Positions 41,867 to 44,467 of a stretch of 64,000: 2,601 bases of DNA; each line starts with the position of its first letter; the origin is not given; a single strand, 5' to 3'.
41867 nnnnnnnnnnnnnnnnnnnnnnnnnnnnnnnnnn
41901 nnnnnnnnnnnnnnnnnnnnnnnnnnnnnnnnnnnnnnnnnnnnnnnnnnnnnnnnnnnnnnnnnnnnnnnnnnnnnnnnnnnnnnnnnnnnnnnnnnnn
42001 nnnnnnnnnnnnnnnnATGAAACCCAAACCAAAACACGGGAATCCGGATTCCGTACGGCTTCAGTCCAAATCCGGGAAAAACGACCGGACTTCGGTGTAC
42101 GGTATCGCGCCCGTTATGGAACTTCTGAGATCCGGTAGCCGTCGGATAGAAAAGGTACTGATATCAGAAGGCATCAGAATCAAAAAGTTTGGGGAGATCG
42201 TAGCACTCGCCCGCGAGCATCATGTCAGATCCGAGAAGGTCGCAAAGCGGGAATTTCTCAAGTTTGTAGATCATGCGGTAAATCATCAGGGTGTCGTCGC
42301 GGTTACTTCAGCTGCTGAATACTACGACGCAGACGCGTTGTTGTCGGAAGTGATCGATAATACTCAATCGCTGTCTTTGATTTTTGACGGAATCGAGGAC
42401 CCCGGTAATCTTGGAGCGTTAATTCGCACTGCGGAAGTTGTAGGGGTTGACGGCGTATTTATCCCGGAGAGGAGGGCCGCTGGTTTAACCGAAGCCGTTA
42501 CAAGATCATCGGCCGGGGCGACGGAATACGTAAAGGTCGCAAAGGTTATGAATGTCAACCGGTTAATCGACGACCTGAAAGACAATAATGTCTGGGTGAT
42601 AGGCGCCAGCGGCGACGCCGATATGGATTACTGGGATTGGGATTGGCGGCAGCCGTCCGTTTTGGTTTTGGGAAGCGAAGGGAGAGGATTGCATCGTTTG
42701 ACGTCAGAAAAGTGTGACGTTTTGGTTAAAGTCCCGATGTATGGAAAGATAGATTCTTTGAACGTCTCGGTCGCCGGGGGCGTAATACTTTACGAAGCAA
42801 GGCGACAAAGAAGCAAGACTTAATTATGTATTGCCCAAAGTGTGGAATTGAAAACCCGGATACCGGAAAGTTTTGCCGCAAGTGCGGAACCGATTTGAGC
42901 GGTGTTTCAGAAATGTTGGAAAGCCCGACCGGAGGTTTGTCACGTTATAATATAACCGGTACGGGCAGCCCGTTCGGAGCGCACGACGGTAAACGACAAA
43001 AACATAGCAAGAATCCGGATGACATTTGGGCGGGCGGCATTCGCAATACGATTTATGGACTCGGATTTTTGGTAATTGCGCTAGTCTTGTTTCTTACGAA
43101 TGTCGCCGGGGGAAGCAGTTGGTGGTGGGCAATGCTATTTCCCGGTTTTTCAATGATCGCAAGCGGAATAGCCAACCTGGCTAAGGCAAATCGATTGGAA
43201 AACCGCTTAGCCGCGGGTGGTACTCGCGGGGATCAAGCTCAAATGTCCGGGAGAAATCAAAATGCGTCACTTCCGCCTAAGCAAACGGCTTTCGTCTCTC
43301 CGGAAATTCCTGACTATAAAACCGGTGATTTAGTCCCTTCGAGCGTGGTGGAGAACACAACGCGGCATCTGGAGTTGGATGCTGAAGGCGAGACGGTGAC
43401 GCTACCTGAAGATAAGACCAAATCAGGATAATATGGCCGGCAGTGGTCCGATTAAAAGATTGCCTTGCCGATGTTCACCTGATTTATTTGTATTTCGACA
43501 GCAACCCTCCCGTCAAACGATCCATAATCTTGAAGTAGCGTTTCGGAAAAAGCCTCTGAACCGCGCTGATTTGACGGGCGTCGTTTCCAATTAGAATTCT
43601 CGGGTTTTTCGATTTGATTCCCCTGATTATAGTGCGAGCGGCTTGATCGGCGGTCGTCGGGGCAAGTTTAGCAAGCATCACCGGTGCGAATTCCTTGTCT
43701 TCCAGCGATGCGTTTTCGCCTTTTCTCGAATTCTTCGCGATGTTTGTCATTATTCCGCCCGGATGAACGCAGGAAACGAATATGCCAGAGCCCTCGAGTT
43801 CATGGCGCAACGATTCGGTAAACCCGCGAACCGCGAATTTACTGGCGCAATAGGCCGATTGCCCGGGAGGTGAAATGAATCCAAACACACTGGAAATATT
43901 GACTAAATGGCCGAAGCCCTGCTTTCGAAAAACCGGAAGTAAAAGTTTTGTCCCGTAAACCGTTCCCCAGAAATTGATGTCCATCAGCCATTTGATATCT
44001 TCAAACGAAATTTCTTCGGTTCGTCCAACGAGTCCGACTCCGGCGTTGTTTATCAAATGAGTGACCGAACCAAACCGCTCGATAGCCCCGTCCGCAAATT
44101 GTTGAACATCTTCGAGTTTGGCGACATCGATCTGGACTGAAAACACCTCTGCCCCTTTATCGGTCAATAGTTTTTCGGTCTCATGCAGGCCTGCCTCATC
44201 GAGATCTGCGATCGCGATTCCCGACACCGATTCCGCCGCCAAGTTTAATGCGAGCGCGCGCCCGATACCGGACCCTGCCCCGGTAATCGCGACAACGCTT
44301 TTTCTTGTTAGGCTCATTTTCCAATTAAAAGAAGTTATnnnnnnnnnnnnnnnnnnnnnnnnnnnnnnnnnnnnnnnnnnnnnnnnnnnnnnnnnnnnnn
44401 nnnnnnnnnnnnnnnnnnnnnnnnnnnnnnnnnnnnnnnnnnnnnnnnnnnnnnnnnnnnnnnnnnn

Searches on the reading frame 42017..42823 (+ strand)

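Call 36: search_protein_families(library=pfam, proteins=[window:42017-42823:+], max_evalue=0.00001)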
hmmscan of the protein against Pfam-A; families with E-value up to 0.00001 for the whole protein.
window:42017-42823:+ (268 aa): 2 families
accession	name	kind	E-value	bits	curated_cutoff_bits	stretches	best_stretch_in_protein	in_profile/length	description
PF00588.24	SpoU_methylase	-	1.2e-41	142.6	29.7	1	119-259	2-142/142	SpoU rRNA Methylase family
PF08032.17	SpoU_sub_bind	-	1.7e-16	60.7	22.8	1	27-102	2-75/76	RNA 2'-O ribose methyltransferase substrate binding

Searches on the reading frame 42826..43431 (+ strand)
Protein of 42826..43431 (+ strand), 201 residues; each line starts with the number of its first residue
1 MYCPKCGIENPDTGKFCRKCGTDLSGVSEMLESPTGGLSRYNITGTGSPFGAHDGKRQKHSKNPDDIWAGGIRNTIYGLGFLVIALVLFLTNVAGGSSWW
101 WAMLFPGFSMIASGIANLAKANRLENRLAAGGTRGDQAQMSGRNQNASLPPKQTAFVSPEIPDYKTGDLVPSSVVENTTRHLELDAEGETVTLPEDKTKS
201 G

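Call 36: search_protein_families(library=pfam, proteins=[window:42826-43431:+], max_evalue=0.00001)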
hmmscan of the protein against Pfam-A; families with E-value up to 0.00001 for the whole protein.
window:42826-43431:+ (201 aa): 2 families
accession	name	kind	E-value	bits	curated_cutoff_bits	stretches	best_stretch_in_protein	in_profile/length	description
PF13240.11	Zn_Ribbon_1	-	1.1e-07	31.9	25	1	2-24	1-23/23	zinc-ribbon domain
PF12773.13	DZR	-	9.9e-06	26.1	27.3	0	3-25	1-23/45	Double zinc ribbon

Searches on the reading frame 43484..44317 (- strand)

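Call 36: search_protein_families(library=pfam, proteins=[window:43484-44317:-], max_evalue=0.00001)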
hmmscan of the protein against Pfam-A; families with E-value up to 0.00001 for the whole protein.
window:43484-44317:- (277 aa): 3 families
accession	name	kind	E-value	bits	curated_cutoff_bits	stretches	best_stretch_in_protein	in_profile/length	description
PF00106.31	adh_short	-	3e-51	174.1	26.6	1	8-201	2-194/195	short chain dehydrogenase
PF13561.12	adh_short_C2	-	8.5e-34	117.6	27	1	13-209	1-196/236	Enoyl-(Acyl carrier protein) reductase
PF08659.16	KR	-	6.3e-14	52.7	22.6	1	9-172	3-165/180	KR domain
